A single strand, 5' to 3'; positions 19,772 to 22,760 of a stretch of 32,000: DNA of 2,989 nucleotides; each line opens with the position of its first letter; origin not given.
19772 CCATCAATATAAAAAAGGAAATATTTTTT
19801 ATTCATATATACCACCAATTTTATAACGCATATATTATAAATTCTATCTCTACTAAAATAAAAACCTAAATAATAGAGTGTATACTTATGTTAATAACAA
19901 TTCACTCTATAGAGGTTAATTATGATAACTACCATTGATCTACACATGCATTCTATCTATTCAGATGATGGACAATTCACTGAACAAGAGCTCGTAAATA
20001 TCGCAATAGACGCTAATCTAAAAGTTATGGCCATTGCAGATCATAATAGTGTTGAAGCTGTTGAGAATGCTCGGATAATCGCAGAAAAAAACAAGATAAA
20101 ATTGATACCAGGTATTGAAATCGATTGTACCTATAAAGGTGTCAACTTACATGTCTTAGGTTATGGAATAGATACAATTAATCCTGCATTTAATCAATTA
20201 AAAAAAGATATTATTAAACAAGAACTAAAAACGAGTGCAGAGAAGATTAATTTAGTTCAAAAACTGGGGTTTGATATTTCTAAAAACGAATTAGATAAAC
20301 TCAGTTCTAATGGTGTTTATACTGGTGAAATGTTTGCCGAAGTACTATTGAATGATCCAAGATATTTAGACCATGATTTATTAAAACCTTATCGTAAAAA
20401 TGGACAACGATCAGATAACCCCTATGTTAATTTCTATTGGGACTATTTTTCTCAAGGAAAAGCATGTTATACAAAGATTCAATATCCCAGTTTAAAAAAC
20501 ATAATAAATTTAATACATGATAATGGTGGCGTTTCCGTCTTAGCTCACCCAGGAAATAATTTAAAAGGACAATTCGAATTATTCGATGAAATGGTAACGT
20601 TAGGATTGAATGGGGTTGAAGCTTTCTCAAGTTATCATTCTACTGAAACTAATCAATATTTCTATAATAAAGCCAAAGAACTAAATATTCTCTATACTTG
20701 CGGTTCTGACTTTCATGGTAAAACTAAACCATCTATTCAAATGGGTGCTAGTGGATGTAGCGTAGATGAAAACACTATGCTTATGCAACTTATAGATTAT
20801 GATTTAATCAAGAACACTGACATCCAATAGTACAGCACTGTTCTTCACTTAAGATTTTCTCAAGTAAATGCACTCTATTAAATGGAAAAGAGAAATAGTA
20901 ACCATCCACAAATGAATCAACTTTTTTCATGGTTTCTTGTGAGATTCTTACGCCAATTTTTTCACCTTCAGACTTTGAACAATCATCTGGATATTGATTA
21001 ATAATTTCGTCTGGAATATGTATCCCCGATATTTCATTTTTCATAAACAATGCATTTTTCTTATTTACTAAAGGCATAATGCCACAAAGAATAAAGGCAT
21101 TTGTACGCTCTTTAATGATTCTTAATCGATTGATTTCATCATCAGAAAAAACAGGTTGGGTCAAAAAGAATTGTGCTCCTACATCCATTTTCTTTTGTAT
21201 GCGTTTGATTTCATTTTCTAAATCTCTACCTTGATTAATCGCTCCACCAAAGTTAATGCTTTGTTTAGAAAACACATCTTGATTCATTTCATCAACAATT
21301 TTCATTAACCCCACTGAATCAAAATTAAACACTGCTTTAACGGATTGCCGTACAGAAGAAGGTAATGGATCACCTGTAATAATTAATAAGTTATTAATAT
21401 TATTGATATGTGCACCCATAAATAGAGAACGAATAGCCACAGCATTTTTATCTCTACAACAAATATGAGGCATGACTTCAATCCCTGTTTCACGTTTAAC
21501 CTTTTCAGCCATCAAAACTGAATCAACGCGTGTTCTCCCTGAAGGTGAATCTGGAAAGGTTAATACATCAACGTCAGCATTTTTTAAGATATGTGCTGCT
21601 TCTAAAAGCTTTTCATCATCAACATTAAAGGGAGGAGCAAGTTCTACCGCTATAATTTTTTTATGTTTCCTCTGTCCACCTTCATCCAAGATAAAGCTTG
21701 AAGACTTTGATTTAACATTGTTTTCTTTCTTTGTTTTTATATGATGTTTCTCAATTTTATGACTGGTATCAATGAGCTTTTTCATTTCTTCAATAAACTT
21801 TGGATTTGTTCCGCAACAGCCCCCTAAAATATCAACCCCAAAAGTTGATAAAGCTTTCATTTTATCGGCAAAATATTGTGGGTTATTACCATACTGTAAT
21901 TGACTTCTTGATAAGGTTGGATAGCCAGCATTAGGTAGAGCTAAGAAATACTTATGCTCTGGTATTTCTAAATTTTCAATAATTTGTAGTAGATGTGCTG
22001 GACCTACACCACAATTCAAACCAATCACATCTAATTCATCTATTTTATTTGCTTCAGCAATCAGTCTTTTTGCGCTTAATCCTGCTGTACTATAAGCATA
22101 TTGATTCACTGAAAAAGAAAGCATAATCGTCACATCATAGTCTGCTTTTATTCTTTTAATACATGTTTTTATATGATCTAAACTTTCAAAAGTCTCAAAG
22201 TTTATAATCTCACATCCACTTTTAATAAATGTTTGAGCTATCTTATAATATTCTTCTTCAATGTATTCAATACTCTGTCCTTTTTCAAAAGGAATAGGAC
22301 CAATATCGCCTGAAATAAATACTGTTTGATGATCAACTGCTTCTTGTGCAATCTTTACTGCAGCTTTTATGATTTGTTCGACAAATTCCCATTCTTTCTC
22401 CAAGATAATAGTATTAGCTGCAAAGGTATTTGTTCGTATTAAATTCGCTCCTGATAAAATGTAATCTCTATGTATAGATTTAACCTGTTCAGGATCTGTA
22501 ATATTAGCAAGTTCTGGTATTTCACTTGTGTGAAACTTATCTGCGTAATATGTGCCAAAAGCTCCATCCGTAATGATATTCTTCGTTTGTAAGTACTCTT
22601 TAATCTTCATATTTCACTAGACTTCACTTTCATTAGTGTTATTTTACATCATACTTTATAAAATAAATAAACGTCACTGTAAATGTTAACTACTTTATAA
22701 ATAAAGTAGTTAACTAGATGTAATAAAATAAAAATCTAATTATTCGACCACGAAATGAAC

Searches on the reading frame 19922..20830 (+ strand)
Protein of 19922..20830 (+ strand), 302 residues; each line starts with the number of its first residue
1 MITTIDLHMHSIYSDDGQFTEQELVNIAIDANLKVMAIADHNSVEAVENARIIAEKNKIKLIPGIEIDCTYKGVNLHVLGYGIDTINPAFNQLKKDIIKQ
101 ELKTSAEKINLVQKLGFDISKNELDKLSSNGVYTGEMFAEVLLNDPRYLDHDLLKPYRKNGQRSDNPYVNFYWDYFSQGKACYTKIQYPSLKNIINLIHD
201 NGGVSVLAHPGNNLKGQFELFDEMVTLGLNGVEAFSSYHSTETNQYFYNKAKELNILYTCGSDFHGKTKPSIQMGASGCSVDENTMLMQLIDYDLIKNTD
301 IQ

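Call 59: search_protein_families(library=pfam, proteins=[window:19922-20830:+], max_evalue=0.001)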
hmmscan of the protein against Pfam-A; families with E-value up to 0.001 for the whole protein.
window:19922-20830:+ (302 aa): 1 family
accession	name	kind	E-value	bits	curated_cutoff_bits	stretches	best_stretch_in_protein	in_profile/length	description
PF02811.25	PHP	-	3.5e-11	44.1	26.4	1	6-105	1-71/164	PHP domain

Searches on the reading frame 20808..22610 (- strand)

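Call 59: search_protein_families(library=pfam, proteins=[window:20808-22610:-], max_evalue=0.001)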
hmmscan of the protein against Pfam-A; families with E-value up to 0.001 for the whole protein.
window:20808-22610:- (600 aa): 2 families
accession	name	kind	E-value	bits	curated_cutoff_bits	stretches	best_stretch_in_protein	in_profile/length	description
PF02574.22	S-methyl_trans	-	1.1e-49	170.3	22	1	12-279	1-282/283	Homocysteine S-methyltransferase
PF02219.23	MTHFR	-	2.2e-26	93.3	24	1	315-564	8-260/287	Methylenetetrahydrofolate reductase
